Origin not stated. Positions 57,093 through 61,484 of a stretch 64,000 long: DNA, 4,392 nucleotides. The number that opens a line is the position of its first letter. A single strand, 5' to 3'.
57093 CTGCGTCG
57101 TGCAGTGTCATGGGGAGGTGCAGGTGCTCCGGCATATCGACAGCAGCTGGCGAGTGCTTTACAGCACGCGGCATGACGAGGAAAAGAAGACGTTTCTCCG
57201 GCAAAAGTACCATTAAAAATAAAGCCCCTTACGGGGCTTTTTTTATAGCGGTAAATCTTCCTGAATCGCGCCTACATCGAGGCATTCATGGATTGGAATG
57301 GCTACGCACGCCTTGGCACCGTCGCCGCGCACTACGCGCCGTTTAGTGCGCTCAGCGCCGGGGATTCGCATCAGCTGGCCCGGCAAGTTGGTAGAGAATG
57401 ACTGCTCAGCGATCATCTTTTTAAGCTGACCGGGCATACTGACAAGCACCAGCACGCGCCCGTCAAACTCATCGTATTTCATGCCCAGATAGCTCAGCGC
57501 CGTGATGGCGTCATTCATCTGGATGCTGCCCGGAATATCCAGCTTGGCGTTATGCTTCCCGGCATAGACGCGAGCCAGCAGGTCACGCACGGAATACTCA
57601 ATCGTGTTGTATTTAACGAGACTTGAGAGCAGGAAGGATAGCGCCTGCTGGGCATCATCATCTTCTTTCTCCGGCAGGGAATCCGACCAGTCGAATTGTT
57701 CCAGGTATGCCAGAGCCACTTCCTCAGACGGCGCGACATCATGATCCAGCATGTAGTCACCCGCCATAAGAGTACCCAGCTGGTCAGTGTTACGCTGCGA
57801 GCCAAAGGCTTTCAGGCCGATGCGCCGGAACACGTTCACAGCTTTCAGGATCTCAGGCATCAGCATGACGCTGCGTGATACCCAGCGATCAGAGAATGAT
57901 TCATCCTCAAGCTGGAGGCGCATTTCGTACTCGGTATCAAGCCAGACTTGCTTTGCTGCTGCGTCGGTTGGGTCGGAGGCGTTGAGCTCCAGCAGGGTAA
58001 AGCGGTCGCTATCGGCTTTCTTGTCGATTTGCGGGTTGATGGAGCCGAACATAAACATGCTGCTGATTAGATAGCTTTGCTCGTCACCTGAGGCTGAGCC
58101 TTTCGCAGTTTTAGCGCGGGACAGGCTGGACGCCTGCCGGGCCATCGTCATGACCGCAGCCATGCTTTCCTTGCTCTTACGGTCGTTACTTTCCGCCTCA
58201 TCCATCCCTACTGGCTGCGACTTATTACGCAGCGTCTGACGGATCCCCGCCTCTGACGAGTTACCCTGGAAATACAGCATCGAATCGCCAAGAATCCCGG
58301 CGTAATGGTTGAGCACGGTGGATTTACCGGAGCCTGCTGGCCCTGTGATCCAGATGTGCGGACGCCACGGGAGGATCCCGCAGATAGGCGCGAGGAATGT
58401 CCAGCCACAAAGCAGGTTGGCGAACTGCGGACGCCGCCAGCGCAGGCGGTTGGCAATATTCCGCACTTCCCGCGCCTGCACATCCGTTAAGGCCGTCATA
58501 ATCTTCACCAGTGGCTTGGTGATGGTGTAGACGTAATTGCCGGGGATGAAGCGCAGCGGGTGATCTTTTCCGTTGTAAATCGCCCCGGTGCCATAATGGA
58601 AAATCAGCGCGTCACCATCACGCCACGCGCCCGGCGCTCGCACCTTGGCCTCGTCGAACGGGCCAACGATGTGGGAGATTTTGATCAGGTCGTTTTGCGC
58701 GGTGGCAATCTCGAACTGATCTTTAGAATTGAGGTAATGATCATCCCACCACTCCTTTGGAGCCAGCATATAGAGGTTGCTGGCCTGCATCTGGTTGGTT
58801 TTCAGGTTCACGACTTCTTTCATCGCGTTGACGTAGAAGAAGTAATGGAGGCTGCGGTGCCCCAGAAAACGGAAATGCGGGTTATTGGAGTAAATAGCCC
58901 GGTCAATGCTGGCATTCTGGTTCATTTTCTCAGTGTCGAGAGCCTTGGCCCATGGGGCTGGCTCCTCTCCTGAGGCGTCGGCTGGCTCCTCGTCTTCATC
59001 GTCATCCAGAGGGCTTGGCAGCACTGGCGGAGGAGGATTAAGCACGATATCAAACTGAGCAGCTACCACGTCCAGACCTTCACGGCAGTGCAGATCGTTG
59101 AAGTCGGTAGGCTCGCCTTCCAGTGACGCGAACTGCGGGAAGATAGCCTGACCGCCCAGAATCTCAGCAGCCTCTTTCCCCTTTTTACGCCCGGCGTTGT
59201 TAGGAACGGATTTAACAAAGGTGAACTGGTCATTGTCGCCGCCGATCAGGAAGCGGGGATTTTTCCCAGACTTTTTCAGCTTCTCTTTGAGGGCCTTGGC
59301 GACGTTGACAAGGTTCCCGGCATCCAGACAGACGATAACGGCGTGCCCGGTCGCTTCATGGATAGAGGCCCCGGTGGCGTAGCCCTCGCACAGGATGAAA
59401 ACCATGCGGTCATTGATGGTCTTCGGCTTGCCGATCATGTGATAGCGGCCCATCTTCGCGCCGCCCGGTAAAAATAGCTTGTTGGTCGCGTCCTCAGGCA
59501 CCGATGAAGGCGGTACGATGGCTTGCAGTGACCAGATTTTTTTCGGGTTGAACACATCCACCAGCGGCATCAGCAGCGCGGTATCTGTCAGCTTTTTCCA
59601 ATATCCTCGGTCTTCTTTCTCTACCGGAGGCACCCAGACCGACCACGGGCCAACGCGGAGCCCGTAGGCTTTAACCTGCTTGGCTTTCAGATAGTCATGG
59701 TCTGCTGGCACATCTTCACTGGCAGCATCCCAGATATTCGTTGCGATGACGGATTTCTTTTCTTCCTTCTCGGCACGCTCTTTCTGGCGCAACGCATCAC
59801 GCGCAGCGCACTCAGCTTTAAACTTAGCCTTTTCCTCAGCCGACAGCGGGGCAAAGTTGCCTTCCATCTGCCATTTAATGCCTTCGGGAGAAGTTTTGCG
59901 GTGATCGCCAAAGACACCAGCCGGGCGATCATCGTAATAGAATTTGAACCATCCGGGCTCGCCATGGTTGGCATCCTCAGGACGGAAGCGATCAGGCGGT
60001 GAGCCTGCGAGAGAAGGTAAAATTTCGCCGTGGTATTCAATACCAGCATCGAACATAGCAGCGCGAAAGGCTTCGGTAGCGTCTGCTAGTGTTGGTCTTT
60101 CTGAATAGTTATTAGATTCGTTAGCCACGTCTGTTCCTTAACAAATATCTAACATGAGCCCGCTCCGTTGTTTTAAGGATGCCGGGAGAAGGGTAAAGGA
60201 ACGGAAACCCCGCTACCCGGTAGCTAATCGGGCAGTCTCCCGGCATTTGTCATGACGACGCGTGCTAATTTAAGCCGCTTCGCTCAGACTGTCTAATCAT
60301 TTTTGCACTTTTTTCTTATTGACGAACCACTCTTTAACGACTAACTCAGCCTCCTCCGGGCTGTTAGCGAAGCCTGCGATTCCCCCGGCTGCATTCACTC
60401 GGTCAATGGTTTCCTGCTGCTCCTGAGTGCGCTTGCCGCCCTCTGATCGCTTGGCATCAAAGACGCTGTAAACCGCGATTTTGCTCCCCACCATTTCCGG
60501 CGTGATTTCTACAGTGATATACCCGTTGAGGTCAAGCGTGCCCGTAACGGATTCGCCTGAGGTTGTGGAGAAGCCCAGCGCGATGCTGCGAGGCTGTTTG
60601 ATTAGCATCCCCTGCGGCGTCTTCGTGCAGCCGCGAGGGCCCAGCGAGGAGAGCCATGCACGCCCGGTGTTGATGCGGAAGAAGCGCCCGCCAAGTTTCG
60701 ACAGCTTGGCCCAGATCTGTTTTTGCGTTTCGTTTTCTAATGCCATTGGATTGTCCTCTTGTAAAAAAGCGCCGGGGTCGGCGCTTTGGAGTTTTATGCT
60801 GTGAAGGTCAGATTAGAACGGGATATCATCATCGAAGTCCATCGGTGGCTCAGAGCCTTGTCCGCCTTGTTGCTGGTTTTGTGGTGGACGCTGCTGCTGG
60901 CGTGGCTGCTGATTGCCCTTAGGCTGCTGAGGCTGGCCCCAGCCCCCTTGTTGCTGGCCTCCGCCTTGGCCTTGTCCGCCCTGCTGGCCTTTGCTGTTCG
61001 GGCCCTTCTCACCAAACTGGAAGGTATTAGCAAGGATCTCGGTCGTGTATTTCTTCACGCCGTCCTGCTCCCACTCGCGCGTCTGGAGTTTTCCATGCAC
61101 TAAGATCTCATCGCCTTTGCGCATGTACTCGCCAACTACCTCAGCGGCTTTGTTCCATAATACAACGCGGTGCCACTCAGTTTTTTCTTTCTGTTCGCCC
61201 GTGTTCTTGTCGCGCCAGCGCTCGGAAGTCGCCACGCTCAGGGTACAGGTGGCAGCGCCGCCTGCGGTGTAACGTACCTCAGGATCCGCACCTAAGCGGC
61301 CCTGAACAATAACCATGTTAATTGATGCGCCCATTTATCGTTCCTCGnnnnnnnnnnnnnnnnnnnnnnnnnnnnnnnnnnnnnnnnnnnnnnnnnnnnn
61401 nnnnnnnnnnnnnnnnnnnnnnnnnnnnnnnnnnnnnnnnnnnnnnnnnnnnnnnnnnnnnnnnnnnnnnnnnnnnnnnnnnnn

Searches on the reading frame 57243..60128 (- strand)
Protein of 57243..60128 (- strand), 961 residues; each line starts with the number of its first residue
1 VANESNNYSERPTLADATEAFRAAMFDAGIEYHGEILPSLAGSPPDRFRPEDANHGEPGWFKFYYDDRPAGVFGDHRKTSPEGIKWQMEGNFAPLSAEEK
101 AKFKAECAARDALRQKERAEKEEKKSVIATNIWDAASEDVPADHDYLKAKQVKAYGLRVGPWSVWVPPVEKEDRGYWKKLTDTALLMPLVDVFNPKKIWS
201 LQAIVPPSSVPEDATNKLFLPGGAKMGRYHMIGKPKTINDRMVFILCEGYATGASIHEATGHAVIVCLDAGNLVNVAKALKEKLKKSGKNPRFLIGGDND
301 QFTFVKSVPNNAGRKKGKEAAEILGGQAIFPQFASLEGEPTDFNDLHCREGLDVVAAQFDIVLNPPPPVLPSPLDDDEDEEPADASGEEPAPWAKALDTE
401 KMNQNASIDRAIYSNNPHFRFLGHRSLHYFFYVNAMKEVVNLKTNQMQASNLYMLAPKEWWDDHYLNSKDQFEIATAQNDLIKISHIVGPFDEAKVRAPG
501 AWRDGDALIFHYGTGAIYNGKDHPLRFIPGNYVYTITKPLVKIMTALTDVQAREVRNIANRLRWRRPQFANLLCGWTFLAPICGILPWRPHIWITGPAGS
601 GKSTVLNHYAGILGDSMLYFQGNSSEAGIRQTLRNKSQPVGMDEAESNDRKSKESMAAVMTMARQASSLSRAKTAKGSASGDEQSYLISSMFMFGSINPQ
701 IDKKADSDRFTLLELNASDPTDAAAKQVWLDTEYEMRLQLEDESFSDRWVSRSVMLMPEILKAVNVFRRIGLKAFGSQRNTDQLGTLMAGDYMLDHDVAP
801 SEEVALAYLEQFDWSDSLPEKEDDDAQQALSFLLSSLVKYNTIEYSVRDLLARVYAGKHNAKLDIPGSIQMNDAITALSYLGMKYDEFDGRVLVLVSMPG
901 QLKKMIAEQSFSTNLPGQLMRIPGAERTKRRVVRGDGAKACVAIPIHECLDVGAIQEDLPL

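Call 11: search_protein_families(library=phrogs, proteins=[window:57243-60128:-], max_evalue=0.00001)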
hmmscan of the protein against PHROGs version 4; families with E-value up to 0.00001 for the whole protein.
window:57243-60128:- (961 aa): 6 families
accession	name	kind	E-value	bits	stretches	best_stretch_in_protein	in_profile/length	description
phrog_35358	-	DNA, RNA and nucleotide metabolism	1e-167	560.9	1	52-951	39-947/968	DNA primase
phrog_2249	-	DNA, RNA and nucleotide metabolism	1.8e-65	223.1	1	68-382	64-333/802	DNA primase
phrog_21086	-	unknown function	1.2e-37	130.8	1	466-957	118-610/617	-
phrog_4913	-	DNA, RNA and nucleotide metabolism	9.6e-22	77.6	1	98-360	126-376/1290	replication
phrog_510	-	DNA, RNA and nucleotide metabolism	5.8e-11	42.8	1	213-351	221-349/667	DNA primase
phrog_1139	-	DNA, RNA and nucleotide metabolism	2.4e-08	33.4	0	163-353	101-275/895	DNA primase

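Call 19: search_protein_families(library=pfam, proteins=[window:57243-60128:-], max_evalue=0.01)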
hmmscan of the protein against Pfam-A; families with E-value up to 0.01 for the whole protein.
window:57243-60128:- (961 aa): 5 families
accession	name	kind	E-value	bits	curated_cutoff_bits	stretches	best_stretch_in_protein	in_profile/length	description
PF13362.12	Toprim_3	-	4.2e-09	37.2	27.2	1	244-351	2-93/95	Toprim domain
PF25199.1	nSTAND_NTPase5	-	0.00095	19.4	34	0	592-610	44-62/145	Novel STAND NTPase 5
PF13191.12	AAA_16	-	0.004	18.1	32.6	0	590-627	25-63/167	AAA ATPase domain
PF13662.12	Toprim_4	-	0.0056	17.3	25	0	245-321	4-71/85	Toprim domain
PF13401.12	AAA_22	-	0.0078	17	27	0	591-638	7-59/130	AAA domain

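Call 22: find_related_loci(query=window:57243-60128:-, collection=viral_contigs, flank=10000)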
Query window:57243-60128:- (961 aa) in viral_contigs; peptide patterns used: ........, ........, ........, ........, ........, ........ (x = any residue, [..] = any of these).
1 stretches matched a pattern; 1 encode a relative of the query (tblastn E <= 1e-3); 1 distinct loci.
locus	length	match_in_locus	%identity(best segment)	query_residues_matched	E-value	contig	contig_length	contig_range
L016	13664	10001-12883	99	1-961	0e+0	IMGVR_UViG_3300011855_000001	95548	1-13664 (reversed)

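Call 29: search_dna_similar(query=window:57243-60128:-, collection=phages, mode=protein, max_rows=40)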
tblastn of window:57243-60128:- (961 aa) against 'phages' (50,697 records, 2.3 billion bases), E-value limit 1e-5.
Records with a match: 83; places in all: 83; records where one place covers at least 80% of the query: 9.
Best place of each record, by identity: <60% 83.
By first word of the organism name: Pseudomonas 15; Xanthomonas 10; Escherichia 9; Moraxella 7; Bordetella 5; Vibrio 4; Enterobacter 3; Caudoviricetes 3; Bdellovibrio 2; Synechococcus 2; and 17 more.
By host as written in the record: - 9; Xanthomonas campestris pv. campestris GBBC 1419 8; Moraxella catarrhalis 7; Escherichia coli 5; Bordetella bronchiseptica 3; Bordetella bronchiseptica 4715 2; Pseudomonas putida 2; Bdellovibrio bacteriovorus 2; and 38 more.
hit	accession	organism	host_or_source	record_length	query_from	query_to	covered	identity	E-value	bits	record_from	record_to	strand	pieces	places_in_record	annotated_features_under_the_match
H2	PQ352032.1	Enterobacter phage phiT5282EW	Enterobacter sp.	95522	1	961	100%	59.5%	0e+0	1075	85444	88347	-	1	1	hypothetical protein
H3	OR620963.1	Yersinia phage fHe-Yen8-01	Yersinia enterocolitica serotype O:8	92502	21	961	98%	49.7%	0e+0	815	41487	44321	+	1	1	DNA primase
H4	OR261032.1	Aeromonas phage ST4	Aeromonas hydrophila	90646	6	960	99%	35.8%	5e-149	495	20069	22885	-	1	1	DNA primase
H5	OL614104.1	Morganella phage Mecenats66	Morganella sp.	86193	13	946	97%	34.1%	2e-123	420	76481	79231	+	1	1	DNA primase/helicase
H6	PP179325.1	Pseudomonas phage Touem01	Pseudomonas syringae 7C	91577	59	946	92%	35.0%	4e-137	460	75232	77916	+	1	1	putative DNA primase/helicase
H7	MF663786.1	Bordetella phage vB_BbrM_PHB04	Bordetella bronchiseptica 4715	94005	52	960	95%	33.4%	1e-127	433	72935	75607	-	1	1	putative DNA primase/helicase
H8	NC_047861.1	Bordetella phage vB_BbrM_PHB04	Bordetella bronchiseptica 4715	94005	52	960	95%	33.4%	1e-127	433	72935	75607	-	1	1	DNA primase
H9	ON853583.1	Serratia phage MQ-4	Serratia liquefaciens EOA81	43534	128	946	85%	32.5%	4e-104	363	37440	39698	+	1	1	hypothetical protein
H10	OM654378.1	Pararheinheimera phage vB_PsoM_KLER1-1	Pararheinheimera soli strain KR2-1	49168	61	946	92%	28.3%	3e-71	265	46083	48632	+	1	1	DNA primase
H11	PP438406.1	Microcystis phage Mwe-JY13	Microcystis wesenbergii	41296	132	851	75%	27.2%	3e-58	225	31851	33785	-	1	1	DNA primase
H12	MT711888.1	Pseudomonas phage Dolphis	Pseudomonas putida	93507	414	961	57%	34.5%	1e-89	320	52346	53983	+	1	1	DNA primase/helicase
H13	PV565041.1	Pseudomonas phage Jeremy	Pseudomonas putida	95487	414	961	57%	33.9%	4e-87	313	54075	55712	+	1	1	DNA primase/helicase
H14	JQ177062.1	Bdellovibrio phage phi1422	Bdellovibrio bacteriovorus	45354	184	827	67%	28.9%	2e-54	213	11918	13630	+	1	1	putative primase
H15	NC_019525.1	Bdellovibrio phage phi1422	Bdellovibrio bacteriovorus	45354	184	827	67%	28.9%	2e-54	213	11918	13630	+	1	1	DNA primase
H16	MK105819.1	Synechococcus phage S-H1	Synechococcus sp. WH 7803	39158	416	946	55%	34.8%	2e-71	265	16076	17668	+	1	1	hypothetical protein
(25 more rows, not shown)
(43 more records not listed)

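Call 43: search_solved_structures(query=window:57243-60128:-, max_evalue=1)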
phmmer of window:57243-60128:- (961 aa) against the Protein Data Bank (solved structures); distinct sequences matched with E-value up to 1: 9.
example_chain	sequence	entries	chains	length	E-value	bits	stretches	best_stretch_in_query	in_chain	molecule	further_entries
1h9s_B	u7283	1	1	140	0.12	13.6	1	864-951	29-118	MOLYBDENUM TRANSPORT PROTEIN MODE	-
1h9r_A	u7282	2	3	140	0.12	13.5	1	864-951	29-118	MOLYBDENUM TRANSPORT PROTEIN MODE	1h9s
1o7l_A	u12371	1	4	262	0.12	13.5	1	823-951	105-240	TRANSCRIPTIONAL REGULATOR MODE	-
1b9m_A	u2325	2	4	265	0.12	13.4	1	823-951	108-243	PROTEIN (MODE)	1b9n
4y0a_A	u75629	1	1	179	0.62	11.1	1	589-618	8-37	Shikimate kinase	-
8i3a_A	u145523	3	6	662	0.63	11.1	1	577-629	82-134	ABC transporter G family member 25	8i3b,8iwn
8i38_A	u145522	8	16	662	0.63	11.1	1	577-629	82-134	ABC transporter G family member 25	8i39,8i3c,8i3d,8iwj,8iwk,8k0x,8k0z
8wam_A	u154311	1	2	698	0.67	11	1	577-629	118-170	ABC transporter G family member 25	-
8wba_A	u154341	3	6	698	0.67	11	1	577-629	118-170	ABC transporter G family member 25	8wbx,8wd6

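Call 61: find_homologous_proteins(query=window:57243-60128:-, max_evalue=1e-10)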
Query window:57243-60128:- (961 aa): 1445 proteins with E <= 1e-10 among 8000 candidates; the best 120 are listed.
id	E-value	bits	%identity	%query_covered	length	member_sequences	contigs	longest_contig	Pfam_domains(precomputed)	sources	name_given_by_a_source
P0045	0.0e+0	2233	100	100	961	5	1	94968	PF13362.13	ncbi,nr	ncbi:hypothetical protein ECML606-1_000123 [Escherichia phage ECML-606-1]|nr:hypothetical protein EC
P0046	0.0e+0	1287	60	100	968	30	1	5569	PF13362.13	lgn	-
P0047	0.0e+0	1148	55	100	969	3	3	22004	PF13362.13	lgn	-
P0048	6.9e-293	992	50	98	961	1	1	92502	PF13362.13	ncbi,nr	ncbi:DNA primase [Yersinia phage fHe-Yen8-01]|nr:DNA primase [Yersinia phage fHe-Yen8-01]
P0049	1.7e-276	938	48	99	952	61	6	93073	PF13362.13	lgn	-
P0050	2.9e-188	646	39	99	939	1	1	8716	PF13362.13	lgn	-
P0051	8.6e-185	635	37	100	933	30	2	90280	PF13362.13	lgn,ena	-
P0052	5.1e-184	632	38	99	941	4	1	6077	PF13362.13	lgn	-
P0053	1.9e-183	630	38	99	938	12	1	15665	PF13362.13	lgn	-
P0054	7.4e-183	628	36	100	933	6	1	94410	PF13362.13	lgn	-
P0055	9.6e-181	621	37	98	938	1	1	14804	PF13362.13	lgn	-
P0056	1.1e-180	621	38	99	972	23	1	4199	PF13362.13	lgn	-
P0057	8.0e-180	618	37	98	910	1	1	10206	PF13362.13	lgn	-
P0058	8.7e-179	615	37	98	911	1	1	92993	PF13362.13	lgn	-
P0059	2.0e-178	614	37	98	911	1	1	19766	PF13362.13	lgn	-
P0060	1.8e-177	610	38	97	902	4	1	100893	PF13362.13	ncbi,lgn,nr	ncbi:toprim domain-containing protein [Salmonella enterica]|nr:toprim domain-containing protein [Sal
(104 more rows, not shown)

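Call 62: find_encoding_contigs(protein=P0047, flank=10000, max_places=1)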
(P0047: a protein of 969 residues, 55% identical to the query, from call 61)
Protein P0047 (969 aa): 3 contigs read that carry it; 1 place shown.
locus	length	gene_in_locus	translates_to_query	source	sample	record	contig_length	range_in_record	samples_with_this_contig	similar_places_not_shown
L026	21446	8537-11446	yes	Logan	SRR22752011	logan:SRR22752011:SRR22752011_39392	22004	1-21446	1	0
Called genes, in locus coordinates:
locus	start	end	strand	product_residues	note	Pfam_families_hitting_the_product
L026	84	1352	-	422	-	-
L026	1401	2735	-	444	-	PF00005:ABC_tran (faint), PF13175:AAA_15, PF13476:AAA_23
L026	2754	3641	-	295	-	PF12684:DUF3799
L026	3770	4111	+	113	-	-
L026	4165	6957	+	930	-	PF05203:Hom_end_hint, PF14528:LAGLIDADG_3 (faint), PF04851:ResIII, PF18766:SWI2_SNF2 (weak), PF00271:Helicase_C (weak)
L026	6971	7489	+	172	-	PF00436:SSB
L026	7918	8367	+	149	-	-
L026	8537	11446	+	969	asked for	PF13362:Toprim_3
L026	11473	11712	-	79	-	-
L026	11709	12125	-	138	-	-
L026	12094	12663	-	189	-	PF26211:Phage_phiTE_072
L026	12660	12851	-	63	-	-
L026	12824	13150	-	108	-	-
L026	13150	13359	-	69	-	-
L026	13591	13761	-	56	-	-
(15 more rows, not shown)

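Call 63: find_encoding_contigs(protein=P0049, flank=10000, max_places=1)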
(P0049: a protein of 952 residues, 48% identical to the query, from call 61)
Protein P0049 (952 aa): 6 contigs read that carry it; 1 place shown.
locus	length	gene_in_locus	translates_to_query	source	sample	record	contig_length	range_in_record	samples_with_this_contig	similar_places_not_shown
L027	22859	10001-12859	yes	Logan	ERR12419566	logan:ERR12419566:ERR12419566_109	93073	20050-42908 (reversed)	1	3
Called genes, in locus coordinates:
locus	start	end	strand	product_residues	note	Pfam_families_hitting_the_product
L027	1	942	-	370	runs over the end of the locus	PF05970:PIF1 (weak), PF13604:AAA_30, PF13245:AAA_19, PF01443:Viral_helicase1 (faint), PF13538:UvrD_C_2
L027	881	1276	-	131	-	-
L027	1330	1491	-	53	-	PF13064:DUF3927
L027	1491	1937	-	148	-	-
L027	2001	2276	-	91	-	PF00216:Bac_DNA_binding, PF18291:HU-HIG (faint)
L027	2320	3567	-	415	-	-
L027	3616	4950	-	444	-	PF13175:AAA_15 (weak)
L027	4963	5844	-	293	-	PF12684:DUF3799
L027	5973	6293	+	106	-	-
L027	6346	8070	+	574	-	PF00270:DEAD (weak), PF04851:ResIII, PF18766:SWI2_SNF2, PF00271:Helicase_C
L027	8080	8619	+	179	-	PF00436:SSB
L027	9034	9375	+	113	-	PF14359:DUF4406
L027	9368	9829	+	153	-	-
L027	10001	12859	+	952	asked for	PF13362:Toprim_3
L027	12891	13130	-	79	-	-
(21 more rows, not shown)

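Call 64: find_encoding_contigs(protein=P0060, flank=10000, max_places=1)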
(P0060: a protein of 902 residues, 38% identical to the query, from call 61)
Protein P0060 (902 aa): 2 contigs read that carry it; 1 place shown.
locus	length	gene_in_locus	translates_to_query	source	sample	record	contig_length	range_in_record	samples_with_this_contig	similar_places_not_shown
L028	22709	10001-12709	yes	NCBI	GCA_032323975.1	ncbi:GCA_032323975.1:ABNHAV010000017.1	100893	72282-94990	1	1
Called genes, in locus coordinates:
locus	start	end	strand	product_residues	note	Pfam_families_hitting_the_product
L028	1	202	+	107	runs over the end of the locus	-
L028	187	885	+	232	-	-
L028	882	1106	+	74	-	-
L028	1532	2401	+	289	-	PF01051:Rep3_N (faint)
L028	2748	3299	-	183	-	-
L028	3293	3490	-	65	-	-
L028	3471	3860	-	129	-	-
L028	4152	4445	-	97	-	PF00216:Bac_DNA_binding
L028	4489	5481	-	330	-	-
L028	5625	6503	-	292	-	PF12684:DUF3799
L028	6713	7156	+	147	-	-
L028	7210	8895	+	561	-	PF00270:DEAD (weak), PF04851:ResIII, PF18766:SWI2_SNF2 (weak), PF00271:Helicase_C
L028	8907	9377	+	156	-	PF00436:SSB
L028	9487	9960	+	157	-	PF08774:VRR_NUC (weak)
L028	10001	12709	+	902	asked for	PF13362:Toprim_3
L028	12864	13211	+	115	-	-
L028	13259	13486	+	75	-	PF26833:Phage_Mu_gp6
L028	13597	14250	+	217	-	PF01656:CbiA, PF09140:MipZ (faint), PF10609:ParA, PF13614:AAA_31 (weak)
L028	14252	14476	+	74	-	-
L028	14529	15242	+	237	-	-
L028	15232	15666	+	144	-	-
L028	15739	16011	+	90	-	-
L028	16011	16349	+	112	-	-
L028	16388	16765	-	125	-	-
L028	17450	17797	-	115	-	-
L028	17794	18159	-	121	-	-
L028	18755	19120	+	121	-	PF08965:Aca2_YdiL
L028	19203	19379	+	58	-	-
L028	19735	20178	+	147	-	-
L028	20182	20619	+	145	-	PF22522:DUF6998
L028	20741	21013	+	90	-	-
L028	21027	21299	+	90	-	-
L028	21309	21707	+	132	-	-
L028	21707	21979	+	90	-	-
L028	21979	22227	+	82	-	-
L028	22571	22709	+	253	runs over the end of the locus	-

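Call 102: search_protein_families(library=ncbifam, proteins=[window:57243-60128:-], max_evalue=0.01)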
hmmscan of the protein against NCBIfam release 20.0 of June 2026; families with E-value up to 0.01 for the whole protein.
window:57243-60128:- (961 aa): 0 families

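Call 103: search_solved_structures(query=A3, max_evalue=1)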
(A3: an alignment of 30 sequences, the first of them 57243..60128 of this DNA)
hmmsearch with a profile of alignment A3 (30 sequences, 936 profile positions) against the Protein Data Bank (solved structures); distinct sequences matched with E-value up to 1: 10.
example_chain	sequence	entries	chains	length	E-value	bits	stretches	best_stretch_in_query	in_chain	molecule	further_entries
6o1w_A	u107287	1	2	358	0.084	14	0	548-598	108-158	DNA translocase coupling protein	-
6o1x_A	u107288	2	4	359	0.085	14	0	548-598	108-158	DNA translocase coupling protein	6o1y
6o1z_A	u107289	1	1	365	0.088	14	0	548-598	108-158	DNA translocase coupling protein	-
3uie_A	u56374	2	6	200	0.13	13.4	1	572-615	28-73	Adenylyl-sulfate kinase 1, chloroplastic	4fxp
1qhl_A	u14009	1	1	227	0.15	13.2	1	574-609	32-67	PROTEIN (CELL DIVISION PROTEIN MUKB)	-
7yq0_A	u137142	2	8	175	0.21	12.7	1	572-594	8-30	Adenylyl-sulfate kinase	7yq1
8a8h_A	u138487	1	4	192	0.38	11.9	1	572-595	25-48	APS kinase from Methanothermococcus thermolithotrophicus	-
4bzq_A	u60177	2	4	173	0.69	11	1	572-602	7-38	BIFUNCTIONAL ENZYME CYSN/CYSC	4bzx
4bzp_A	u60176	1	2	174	0.69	11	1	572-602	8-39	BIFUNCTIONAL ENZYME CYSN/CYSC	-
4rfv_A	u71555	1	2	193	0.78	10.8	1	572-602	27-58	Bifunctional enzyme CysN/CysC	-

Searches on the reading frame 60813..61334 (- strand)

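Call 19: search_protein_families(library=pfam, proteins=[window:60813-61334:-], max_evalue=0.01)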
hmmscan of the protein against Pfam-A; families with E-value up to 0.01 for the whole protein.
window:60813-61334:- (173 aa): 2 families
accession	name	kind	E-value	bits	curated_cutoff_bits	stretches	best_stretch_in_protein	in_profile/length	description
PF00436.31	SSB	-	1.1e-34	119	26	1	5-107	1-103/104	Single-strand binding protein family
PF01336.31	tRNA_anti-codon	-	0.0094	16.3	27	0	56-99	30-66/75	OB-fold nucleic acid binding domain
